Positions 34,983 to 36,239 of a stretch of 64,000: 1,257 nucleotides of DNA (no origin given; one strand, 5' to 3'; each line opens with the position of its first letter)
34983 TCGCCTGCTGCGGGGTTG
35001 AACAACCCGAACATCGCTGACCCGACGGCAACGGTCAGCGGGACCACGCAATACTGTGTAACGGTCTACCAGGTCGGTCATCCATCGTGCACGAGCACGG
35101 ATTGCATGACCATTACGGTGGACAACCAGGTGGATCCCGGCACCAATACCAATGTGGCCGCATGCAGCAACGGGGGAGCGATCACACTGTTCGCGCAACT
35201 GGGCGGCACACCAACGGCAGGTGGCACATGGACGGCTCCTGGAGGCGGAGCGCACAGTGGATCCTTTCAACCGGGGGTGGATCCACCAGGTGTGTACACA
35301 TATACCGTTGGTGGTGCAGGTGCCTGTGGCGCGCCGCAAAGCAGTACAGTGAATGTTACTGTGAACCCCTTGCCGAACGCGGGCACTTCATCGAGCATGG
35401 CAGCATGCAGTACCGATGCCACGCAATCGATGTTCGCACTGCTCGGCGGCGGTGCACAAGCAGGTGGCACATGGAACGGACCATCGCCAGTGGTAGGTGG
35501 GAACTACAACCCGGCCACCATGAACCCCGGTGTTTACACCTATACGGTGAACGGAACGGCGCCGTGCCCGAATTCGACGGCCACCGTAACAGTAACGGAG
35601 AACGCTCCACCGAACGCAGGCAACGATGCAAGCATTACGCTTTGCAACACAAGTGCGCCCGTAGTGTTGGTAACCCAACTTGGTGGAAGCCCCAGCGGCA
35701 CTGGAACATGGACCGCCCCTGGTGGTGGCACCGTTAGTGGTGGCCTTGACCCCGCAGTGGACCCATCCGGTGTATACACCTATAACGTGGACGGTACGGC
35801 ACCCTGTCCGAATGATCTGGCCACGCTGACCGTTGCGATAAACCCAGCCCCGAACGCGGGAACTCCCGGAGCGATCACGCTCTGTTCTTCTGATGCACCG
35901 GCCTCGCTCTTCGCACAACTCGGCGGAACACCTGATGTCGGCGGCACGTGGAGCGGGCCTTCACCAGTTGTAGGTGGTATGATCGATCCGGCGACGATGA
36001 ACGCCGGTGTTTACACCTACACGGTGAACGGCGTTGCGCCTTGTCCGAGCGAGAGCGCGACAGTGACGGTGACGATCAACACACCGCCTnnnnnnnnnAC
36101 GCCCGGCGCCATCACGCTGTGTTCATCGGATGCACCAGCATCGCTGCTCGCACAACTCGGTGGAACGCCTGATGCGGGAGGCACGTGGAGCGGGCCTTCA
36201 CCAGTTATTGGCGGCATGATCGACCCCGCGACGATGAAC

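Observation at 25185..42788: Tandem triad of paralogous giant CUB-like / P-domain / SprB-repeat cell-surface proteins with T9SS type-B CTDs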

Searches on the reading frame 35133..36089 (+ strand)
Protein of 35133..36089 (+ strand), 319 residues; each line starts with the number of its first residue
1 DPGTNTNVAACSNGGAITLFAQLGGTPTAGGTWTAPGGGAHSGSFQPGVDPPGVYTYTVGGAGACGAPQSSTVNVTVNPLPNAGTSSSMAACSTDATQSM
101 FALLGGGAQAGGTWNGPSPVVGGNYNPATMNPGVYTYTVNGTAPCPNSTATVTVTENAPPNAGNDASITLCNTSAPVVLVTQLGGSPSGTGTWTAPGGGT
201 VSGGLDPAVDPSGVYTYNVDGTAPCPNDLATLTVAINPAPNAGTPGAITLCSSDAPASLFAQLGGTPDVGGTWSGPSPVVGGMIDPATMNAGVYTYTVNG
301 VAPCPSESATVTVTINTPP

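Call 35: search_protein_families(library=pfam, proteins=[window:35133-36089:+], max_evalue=10)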
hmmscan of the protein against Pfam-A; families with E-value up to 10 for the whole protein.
seq(319 aa): 4 families
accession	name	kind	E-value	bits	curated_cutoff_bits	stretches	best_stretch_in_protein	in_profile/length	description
PF22352.2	K319L-like_PKD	-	0.0031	17.9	27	0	52-77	59-84/84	K319L-like, PKD domain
PF04850.18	Baculo_E66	-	0.12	11.7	26.5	1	84-175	70-156/391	Baculovirus E66 occlusion-derived virus envelope protein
PF22839.2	DUF7015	-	0.26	11.9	35.2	0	133-158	1-25/100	Domain of unknown function (DUF7015)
PF18843.6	LPD28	-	0.32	11.1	27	0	284-315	22-53/97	Large polyvalent protein associated domain 28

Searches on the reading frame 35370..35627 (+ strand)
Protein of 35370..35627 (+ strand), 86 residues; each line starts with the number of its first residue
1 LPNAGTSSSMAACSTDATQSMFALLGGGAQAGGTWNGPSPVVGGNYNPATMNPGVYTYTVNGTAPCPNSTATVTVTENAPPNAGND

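Call 45: search_solved_structures(query=A3, max_evalue=10)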
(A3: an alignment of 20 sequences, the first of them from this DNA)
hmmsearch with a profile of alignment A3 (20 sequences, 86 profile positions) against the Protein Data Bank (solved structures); distinct sequences matched with E-value up to 10: 14.
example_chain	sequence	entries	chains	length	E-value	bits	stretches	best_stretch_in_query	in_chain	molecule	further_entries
6nz0_Z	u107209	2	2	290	0.0065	19.5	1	46-82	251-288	Dyslexia-associated protein KIAA0319-like protein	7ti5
3puc_A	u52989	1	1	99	0.065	16.3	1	31-77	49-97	Titin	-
5ixh_A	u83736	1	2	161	0.32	14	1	7-83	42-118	YceI-like domain protein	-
5o1r_A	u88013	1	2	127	0.84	12.7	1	32-60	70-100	GNA2132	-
4q00_A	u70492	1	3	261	0.87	12.7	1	16-48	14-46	Ferrous iron transport protein B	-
4q5i_A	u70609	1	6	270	0.87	12.6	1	16-48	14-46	Ferrous iron transport protein B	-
3hyr_A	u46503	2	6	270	0.88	12.6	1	16-48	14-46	Ferrous iron transport protein B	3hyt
4r98_A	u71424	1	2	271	0.88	12.6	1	16-48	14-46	Ferrous iron transport protein B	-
3i8s_A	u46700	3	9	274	0.89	12.6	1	16-48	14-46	Ferrous iron transport protein B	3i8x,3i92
5hxa_A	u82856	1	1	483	0.91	12.6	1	29-63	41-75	Alpha,alpha-trehalose-phosphate synthase (UDP-forming)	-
2wia_A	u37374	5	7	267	0.91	12.6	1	16-49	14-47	FERROUS IRON TRANSPORT PROTEIN B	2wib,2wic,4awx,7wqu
5fh9_A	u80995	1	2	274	1.6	11.8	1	16-48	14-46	Ferrous iron transport protein B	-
2lfu_A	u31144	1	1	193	4.9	10.3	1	32-60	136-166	Gna2132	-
6cuj_A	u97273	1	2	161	8.1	9.5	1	32-60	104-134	Gna2132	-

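Call 56: predict_structure(alignment_id=A3)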
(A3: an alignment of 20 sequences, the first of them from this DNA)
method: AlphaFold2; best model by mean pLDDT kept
length: 86 residues; sequences in the alignment: 20
mean_pLDDT: 81.4   pTM: 0.67
mean pLDDT of the five models: 81.4, 77.1, 72.9, 68.7, 63.8
residues with pLDDT >= 90: 8; 70-90: 71; 50-70: 4; < 50: 3
segments of 3 or more residues with pLDDT < 50: 84-86
pLDDT, mean of each block of 10 residues (from residue 1): 81 82 78 87 84 89 85 84 51
secondary structure, 60 per line:
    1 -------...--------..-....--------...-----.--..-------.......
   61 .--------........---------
elements in order: E8-10 H22-25 E34-36 E54-61 E70-77

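Call 60: fold_search(model_id=the predicted structure, library=pdb)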
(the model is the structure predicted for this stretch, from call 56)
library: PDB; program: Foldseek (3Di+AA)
matches with E <= 10: 214; with E <= 0.001: 0
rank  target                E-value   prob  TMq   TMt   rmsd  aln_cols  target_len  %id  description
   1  9flu_A                9.1e-02  0.66  0.48  0.16   4.8        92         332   29  CryoEM structure of the fragment-1 (3402-3733) in the grappling hook protein A (GhpA) in the bacterium Aureispira sp.  (released 2024-10-16)
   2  9flp_A                1.5e-01  0.54  0.45  0.06   4.2        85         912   22  CryoEM structure of the neck (1403-2314) in the grappling hook protein A (GhpA) in the bacterium Aureispira sp. CCB-QB (released 2024-10-16)
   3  2xot_A                3.8e-01  0.21  0.39  0.14   5.3        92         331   17  Crystal structure of neuronal leucine rich repeat protein AMIGO-1 (released 2011-09-21)
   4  8fwc_0                4.0e-01  0.21  0.39  0.20   6.7       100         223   16  Collar sheath structure of Agrobacterium phage Milano (released 2023-12-06)
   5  9fls_A                4.0e-01  0.21  0.40  0.15   5.8        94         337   23  CryoEM structure of the fragment-3 (2061-2397) in the grappling hook protein A (GhpA) in the bacterium Aureispira sp.  (released 2024-10-16)
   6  9flx_A                4.6e-01  0.33  0.44  0.15   4.3        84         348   18  CryoEM structure of the fragment-4 (4074-4421) in the grappling hook protein A (GhpA) in the bacterium Aureispira sp.  (released 2024-10-16)
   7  9flw_A                4.6e-01  0.28  0.35  0.08   3.8        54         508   33  CryoEM structure of the fragment-6 (3571-4078) in the grappling hook protein A (GhpA) in the bacterium Aureispira sp.  (released 2024-10-16)
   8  7kpn_Z                4.6e-01  0.20  0.40  0.39   7.5        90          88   16  Adeno-associated virus serotype 5 in complex with the cellular receptor AAVR at 2.5 Angstroms resolution, AAV5 AAVR (released 2020-12-16)
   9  4r5o_D                5.2e-01  0.18  0.31  0.09   4.2        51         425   10  Crystal structure of a Quinonprotein alcohol dehydrogenase-like protein (BT1487) from Bacteroides thetaiotaomicron VPI (released 2014-09-10)
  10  6bwn                  5.9e-01  0.15  0.36  0.20   6.0        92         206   16  Crystal Structure of Mouse Protocadherin-15 EC6-7 (released 2018-12-19)
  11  9g8b_A                6.8e-01  0.20  0.34  0.11   4.0        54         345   26  CryoEM structure of the fragment-2 (2892-3236) in the grappling hook protein A (GhpA) in the bacterium Aureispira sp.  (released 2024-10-16)
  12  2dl9_MODEL_1_A        6.8e-01  0.10  0.29  0.26   4.9        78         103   18  Solution structure of the Ig-like domain of human Leucine-rich repeat-containing protein 4 (released 2006-10-17)
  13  4r5o_A                7.2e-01  0.14  0.37  0.11   6.6        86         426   12  Crystal structure of a Quinonprotein alcohol dehydrogenase-like protein (BT1487) from Bacteroides thetaiotaomicron VPI (released 2014-09-10)
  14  4r5o_B                8.2e-01  0.14  0.31  0.09   4.2        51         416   10  Crystal structure of a Quinonprotein alcohol dehydrogenase-like protein (BT1487) from Bacteroides thetaiotaomicron VPI (released 2014-09-10)
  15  4ak1                  1.2e+00  0.16  0.41  0.10   5.1        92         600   17  Structure of BT4661, a SusE-like surface located polysaccharide binding protein from the Bacteroides thetaiotaomicron he (released 2013-03-06)
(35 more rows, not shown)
